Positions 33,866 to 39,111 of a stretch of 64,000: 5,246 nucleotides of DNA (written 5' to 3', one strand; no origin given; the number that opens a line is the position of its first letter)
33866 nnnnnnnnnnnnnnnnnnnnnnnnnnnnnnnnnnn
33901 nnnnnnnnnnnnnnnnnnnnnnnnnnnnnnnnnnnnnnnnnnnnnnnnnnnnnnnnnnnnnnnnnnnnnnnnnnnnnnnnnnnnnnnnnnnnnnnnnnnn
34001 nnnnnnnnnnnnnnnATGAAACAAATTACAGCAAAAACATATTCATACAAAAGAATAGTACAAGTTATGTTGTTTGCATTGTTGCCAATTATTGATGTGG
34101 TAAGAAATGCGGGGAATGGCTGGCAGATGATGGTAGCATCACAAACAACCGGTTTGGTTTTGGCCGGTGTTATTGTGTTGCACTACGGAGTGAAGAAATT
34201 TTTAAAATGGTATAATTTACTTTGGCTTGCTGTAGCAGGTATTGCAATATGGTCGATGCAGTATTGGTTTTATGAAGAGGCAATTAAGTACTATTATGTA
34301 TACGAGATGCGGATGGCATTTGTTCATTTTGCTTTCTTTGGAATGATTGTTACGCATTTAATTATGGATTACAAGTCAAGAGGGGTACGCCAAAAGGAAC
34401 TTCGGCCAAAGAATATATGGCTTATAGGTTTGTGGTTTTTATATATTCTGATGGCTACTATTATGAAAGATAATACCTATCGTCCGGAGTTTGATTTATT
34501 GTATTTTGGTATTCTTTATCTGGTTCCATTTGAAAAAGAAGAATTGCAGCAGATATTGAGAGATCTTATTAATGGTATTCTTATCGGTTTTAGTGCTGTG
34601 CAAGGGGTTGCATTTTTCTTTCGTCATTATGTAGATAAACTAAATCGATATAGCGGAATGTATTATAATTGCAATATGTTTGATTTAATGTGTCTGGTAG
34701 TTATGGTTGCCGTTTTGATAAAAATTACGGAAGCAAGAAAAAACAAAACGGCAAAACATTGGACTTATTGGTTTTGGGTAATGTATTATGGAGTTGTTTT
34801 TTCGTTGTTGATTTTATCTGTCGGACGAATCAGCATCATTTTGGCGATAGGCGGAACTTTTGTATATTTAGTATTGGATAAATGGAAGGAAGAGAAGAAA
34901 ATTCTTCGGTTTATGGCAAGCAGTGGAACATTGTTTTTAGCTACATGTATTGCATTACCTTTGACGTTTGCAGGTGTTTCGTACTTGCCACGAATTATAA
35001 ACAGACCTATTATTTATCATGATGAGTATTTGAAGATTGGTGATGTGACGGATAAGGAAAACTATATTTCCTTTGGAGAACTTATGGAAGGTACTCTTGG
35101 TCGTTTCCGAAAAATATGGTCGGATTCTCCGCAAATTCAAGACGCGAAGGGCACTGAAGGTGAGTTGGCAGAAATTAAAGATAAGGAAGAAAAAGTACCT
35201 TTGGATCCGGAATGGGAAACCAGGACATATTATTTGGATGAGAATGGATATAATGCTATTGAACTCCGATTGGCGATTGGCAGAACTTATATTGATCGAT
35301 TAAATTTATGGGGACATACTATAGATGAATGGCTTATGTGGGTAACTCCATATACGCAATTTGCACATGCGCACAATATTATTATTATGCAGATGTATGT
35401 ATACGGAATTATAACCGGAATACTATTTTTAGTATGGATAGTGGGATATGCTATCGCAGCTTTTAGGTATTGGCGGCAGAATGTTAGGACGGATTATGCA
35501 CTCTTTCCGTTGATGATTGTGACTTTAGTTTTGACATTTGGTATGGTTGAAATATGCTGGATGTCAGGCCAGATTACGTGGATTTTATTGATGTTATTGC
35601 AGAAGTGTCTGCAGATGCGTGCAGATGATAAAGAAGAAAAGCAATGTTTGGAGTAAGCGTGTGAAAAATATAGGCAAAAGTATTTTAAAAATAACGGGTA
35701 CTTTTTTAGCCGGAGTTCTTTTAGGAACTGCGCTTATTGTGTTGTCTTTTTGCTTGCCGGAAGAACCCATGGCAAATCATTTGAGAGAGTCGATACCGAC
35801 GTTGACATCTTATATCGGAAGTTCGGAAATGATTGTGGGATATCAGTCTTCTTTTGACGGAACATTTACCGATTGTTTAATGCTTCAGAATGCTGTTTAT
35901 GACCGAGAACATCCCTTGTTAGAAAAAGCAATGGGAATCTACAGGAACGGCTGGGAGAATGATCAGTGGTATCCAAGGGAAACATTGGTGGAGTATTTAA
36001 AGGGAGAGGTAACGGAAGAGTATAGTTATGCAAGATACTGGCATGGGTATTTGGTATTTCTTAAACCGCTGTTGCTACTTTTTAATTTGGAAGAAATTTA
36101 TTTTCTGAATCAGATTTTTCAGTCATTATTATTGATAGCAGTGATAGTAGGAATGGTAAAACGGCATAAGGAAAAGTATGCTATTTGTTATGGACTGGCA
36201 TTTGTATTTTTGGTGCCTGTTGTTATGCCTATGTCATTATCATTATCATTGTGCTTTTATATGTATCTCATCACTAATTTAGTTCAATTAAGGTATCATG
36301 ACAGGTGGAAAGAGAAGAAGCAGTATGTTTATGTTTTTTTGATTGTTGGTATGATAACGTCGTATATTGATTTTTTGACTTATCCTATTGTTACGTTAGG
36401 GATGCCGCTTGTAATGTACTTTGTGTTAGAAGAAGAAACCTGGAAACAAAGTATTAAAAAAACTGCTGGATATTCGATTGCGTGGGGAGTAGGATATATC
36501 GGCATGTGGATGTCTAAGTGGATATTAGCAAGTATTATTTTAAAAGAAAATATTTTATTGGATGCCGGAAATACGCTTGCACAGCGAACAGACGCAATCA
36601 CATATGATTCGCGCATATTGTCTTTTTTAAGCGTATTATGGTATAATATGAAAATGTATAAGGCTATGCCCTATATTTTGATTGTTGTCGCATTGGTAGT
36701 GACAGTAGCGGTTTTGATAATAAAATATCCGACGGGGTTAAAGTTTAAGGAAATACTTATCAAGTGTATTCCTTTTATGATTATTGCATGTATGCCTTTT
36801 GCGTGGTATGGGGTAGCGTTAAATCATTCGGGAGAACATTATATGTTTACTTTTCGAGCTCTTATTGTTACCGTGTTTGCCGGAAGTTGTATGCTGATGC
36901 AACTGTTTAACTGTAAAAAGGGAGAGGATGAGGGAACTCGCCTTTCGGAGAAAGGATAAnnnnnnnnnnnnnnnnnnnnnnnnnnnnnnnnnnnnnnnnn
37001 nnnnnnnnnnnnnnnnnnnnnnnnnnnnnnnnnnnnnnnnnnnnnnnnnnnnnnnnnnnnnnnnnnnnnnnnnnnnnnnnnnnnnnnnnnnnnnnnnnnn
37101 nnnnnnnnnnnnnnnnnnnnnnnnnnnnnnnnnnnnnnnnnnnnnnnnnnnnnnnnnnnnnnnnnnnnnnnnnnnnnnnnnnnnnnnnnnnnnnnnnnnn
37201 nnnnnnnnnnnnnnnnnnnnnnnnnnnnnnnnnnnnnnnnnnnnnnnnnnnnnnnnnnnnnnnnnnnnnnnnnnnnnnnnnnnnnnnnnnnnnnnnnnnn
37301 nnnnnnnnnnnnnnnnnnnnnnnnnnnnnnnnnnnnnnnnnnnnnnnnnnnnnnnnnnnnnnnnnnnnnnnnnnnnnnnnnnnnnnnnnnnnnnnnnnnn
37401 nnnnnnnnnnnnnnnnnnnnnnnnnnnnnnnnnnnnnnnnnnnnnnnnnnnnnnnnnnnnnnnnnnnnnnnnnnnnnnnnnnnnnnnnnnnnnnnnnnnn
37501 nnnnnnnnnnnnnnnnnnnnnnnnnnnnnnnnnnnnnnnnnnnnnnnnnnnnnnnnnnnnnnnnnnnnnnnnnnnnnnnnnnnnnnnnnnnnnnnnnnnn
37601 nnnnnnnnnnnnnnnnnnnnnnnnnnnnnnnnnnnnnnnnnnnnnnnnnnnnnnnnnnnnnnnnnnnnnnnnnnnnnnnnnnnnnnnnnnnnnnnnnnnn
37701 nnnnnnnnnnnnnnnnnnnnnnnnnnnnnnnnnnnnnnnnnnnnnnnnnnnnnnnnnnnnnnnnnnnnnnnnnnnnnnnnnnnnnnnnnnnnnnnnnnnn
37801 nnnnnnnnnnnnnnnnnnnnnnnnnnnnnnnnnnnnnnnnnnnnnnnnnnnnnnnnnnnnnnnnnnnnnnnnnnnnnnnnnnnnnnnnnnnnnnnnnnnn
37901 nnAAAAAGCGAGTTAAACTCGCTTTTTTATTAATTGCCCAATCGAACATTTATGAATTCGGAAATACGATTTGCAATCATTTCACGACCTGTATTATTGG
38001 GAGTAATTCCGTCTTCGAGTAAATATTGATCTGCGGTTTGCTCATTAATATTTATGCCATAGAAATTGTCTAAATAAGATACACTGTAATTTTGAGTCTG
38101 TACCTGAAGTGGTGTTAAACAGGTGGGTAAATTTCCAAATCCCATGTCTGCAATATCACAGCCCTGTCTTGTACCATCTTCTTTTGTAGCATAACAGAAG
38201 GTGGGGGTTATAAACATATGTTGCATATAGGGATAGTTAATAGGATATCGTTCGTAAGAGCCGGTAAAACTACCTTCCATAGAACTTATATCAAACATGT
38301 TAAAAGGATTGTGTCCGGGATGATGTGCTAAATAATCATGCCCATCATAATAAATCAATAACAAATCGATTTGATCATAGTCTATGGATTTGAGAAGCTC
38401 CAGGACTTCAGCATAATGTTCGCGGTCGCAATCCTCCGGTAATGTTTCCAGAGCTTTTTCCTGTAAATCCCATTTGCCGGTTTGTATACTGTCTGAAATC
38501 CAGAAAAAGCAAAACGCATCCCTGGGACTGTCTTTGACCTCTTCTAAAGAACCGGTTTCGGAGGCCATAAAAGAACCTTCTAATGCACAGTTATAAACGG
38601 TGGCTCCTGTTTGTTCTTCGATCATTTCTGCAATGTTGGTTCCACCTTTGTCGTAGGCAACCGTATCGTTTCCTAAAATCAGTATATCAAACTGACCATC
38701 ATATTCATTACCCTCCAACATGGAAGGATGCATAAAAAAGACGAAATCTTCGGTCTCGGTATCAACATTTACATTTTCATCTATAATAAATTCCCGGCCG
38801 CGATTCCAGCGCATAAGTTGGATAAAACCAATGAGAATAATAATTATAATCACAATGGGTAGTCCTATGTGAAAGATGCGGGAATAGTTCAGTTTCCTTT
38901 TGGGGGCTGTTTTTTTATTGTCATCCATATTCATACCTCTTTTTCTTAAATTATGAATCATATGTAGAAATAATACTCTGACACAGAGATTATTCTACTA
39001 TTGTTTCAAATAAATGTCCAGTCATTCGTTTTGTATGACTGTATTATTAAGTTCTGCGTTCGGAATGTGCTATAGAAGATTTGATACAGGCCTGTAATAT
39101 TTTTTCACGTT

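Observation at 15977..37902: Array of four GtrB-like GT2s and six GT-C-like proteins: a multi-sugar extracytoplasmic decoration system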

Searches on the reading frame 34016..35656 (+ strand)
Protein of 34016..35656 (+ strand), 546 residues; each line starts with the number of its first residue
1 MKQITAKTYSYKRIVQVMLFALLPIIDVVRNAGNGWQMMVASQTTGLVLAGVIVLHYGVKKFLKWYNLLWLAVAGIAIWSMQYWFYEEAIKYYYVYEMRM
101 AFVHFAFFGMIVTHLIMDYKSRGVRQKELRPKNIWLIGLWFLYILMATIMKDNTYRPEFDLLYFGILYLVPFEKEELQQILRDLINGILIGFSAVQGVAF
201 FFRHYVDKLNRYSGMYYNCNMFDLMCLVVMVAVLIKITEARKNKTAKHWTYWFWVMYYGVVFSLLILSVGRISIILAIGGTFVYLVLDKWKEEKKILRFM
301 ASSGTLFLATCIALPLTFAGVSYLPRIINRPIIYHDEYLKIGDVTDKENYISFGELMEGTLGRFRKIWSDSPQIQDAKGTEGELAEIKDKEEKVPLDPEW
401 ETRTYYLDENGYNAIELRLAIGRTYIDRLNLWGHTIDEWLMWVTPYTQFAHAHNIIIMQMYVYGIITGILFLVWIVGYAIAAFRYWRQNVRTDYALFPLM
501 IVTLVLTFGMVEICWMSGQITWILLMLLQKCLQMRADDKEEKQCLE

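Call 5: search_protein_families(library=pfam, proteins=[window:34016-35656:+], max_evalue=0.01)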
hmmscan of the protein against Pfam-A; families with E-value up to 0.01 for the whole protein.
window:34016-35656:+ (546 aa): 0 families

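Call 12: search_protein_families(library=pfam, proteins=[window:34016-35656:+], max_evalue=10)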
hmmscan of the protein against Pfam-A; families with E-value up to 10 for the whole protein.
window:34016-35656:+ (546 aa): 1 family
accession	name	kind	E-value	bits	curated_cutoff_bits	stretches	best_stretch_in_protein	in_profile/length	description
PF11992.13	TgpA_N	-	0.11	11.9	30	1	178-329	76-186/333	TgpA N-terminal domain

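Call 44: find_related_loci(query=window:34016-35653:+, collection=genome_contigs, flank=6000)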
Query window:34016-35653:+ (546 aa) in genome_contigs; peptide patterns used: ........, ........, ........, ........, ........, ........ (x = any residue, [..] = any of these).
39 stretches matched a pattern, but none encodes a relative of the query by tblastn (E <= 1e-3).

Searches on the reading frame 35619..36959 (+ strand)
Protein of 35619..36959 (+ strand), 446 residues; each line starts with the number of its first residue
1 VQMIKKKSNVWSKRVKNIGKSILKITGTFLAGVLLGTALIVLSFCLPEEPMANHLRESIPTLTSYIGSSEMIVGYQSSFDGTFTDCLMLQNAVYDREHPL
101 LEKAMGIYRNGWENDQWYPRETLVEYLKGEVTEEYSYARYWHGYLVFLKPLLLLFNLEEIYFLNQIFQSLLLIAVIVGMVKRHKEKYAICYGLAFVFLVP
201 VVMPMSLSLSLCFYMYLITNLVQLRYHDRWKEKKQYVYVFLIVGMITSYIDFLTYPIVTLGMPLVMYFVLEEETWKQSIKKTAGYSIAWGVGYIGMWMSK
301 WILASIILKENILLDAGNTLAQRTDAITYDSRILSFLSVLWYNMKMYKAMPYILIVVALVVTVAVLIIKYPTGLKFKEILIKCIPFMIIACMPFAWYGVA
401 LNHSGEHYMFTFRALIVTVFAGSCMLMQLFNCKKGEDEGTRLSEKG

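Call 5: search_protein_families(library=pfam, proteins=[window:35619-36959:+], max_evalue=0.01)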
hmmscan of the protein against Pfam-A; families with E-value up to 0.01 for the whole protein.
window:35619-36959:+ (446 aa): 0 families

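Call 8: search_protein_families(library=ncbifam, proteins=[window:35619-36959:+], max_evalue=0.01)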
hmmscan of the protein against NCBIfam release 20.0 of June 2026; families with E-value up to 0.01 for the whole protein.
window:35619-36959:+ (446 aa): 0 families

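Call 12: search_protein_families(library=pfam, proteins=[window:35619-36959:+], max_evalue=10)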
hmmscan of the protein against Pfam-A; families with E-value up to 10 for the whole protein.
window:35619-36959:+ (446 aa): 2 families
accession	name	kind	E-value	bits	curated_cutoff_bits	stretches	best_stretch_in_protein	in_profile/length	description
PF06736.16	TMEM175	-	1.4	9.9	25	0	356-402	9-57/88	Endosomal/lysosomal potassium channel TMEM175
PF11992.13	TgpA_N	-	7.1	6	30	1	163-225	78-145/333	TgpA N-terminal domain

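Call 33: search_protein_representatives(protein=window:35619-36959:+)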
Query: 446 residues. Proteins with E-value up to 0.001 (for the whole library): 3830; up to 1e-10: 3051; up to 1e-30: 1350. The best 150 are listed.
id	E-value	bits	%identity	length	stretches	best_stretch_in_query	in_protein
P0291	3.9e-176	602.8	64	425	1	17-432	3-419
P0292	9.4e-97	341.1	44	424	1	16-429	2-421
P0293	2.3e-89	316.8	38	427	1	19-433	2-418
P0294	1.3e-84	301.1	41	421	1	20-422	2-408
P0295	7.5e-84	298.6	53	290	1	153-434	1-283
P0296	1.1e-83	298.1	38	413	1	20-429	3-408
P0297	2.6e-83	296.8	39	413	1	15-423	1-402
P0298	3.7e-82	293.0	39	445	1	18-431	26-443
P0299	8.4e-81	288.6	40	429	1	16-424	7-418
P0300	2.2e-77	277.3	37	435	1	16-426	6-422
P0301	9.1e-77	275.3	39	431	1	18-430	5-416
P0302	3.4e-76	273.4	38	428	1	21-434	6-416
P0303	7.4e-76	272.3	38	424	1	31-441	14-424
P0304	7.9e-76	272.2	37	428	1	12-431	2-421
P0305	1.5e-75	271.3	37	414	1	20-422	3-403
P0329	2.6e-66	240.8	35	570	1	7-435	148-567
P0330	1.1e-65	238.7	35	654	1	18-444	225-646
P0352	2.3e-63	231.1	34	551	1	27-431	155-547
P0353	4.0e-63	230.3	35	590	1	13-430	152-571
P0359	1.0e-62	228.9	34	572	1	10-431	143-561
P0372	1.3e-61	225.3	31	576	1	19-430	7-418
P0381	8.9e-61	222.6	34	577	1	10-421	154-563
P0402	9.5e-60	219.2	35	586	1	18-435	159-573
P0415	2.6e-58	214.4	36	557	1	27-443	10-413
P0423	5.7e-58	213.3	34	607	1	20-430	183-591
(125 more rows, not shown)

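Call 35: search_protein_families(library=pfam, proteins=[P0329, P0330, P0352, P0353, P0359, P0381, P0402, P0423, P0372, P0415], max_evalue=0.01)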
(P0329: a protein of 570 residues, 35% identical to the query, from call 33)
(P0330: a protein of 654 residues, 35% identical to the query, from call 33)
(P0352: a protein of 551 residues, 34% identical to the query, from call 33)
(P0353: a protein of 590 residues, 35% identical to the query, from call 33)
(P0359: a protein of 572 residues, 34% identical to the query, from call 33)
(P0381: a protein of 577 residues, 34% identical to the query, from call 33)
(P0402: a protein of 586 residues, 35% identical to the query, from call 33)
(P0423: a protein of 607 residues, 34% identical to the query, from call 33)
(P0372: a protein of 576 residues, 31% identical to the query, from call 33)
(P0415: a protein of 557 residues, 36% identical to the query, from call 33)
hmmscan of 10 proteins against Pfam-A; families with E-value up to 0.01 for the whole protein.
P0329 (570 aa): 1 family
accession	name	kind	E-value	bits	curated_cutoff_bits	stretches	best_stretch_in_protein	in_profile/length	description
PF04138.20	GtrA_DPMS_TM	-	3.5e-19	69.5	26.1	1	22-139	2-117/117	GtrA/DPMS, transmembrane domain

P0330 (654 aa): 0 families

P0352 (551 aa): 1 family
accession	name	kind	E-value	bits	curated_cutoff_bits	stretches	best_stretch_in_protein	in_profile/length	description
PF04138.20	GtrA_DPMS_TM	-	2e-23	83.2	26.1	1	17-136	2-117/117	GtrA/DPMS, transmembrane domain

P0353 (590 aa): 1 family
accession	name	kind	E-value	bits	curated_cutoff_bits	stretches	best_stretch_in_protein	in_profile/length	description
PF01312.24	Bac_export_2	-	0.0097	15.6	24.4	0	53-199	48-176/335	FlhB HrpN YscU SpaS Family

P0359 (572 aa): 0 families

P0381 (577 aa): 0 families

P0402 (586 aa): 0 families

P0423 (607 aa): 0 families

P0372 (576 aa): 1 family
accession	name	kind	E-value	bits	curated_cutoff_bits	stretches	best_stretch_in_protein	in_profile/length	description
PF10101.14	DUF2339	-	0.0079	15.4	33.6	0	226-398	430-572/659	Predicted membrane protein (DUF2339)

P0415 (557 aa): 1 family
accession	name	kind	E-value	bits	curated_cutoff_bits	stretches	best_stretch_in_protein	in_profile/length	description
PF04138.20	GtrA_DPMS_TM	-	6.5e-23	81.6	26.1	1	434-546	1-114/117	GtrA/DPMS, transmembrane domain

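Call 57: search_protein_families(library=pfam, alignment_id=A5, max_evalue=0.1)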
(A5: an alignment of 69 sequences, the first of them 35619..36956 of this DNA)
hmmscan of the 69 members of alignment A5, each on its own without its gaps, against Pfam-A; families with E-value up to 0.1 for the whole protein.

A. member 1, window:35619-36956:+ (446 aa): 0 families

B. families by the number of members that match (of 69 scanned): 17 families
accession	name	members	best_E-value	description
PF14264.12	Glucos_trans_II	1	9.8e-05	Glucosyl transferase GtrII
PF06848.17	Disaggr_repeat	1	0.00092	Disaggregatase related repeat domain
PF06126.16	Herpes_LAMP2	1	0.0017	Herpesvirus Latent membrane protein 2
PF24661.1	DUF7649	1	0.0018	Domain of unknown function (DUF7649)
PF19510.5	DUF6044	1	0.0042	Protein of unknown function (DUF6044)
PF12669.12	FeoB_associated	1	0.005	FeoB-associated Cys-rich membrane protein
PF20224.3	DUF6583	1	0.0069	Family of unknown function (DUF6583)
PF14935.11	TMEM138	1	0.008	Transmembrane protein 138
PF23539.1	DUF7134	1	0.011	Domain of unknown function (DUF7134)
PF19629.4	DUF6133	1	0.016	Family of unknown function (DUF6133)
PF14147.11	Spore_YhaL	1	0.025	Sporulation protein YhaL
PF14004.11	DUF4227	1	0.034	Protein of unknown function (DUF4227)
PF10270.14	MMgT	1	0.039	Membrane magnesium transporter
PF05744.16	Benyvirus_P25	1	0.044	Benyvirus P25/P26 protein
PF17447.7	YkpC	1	0.054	Uncharacterized YkpC-like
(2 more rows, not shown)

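Call 58: search_solved_structures(query=A5, max_evalue=10)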
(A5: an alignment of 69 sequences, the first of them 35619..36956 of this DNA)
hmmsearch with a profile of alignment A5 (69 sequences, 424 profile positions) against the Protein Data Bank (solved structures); distinct sequences matched with E-value up to 10: 2.
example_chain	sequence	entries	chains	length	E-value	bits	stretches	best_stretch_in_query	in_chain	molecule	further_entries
9cwt_j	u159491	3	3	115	1.2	10.8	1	141-202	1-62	NADH-ubiquinone oxidoreductase chain 3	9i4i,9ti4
5xtc_j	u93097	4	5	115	2.9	9.5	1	141-202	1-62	NADH-ubiquinone oxidoreductase chain 3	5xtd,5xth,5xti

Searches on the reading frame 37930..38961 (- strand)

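Call 5: search_protein_families(library=pfam, proteins=[window:37930-38961:-], max_evalue=0.01)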
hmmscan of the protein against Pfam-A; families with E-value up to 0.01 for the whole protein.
window:37930-38961:- (343 aa): 0 families

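Call 12: search_protein_families(library=pfam, proteins=[window:37930-38961:-], max_evalue=10)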
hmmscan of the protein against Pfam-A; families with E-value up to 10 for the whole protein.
window:37930-38961:- (343 aa): 1 family
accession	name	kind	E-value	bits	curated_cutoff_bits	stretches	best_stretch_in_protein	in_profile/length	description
PF14610.12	Psg1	-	0.1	12.8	30.1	1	14-56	141-182/186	Ykl077w/Psg1 (Pma1 Stabilization in Golgi)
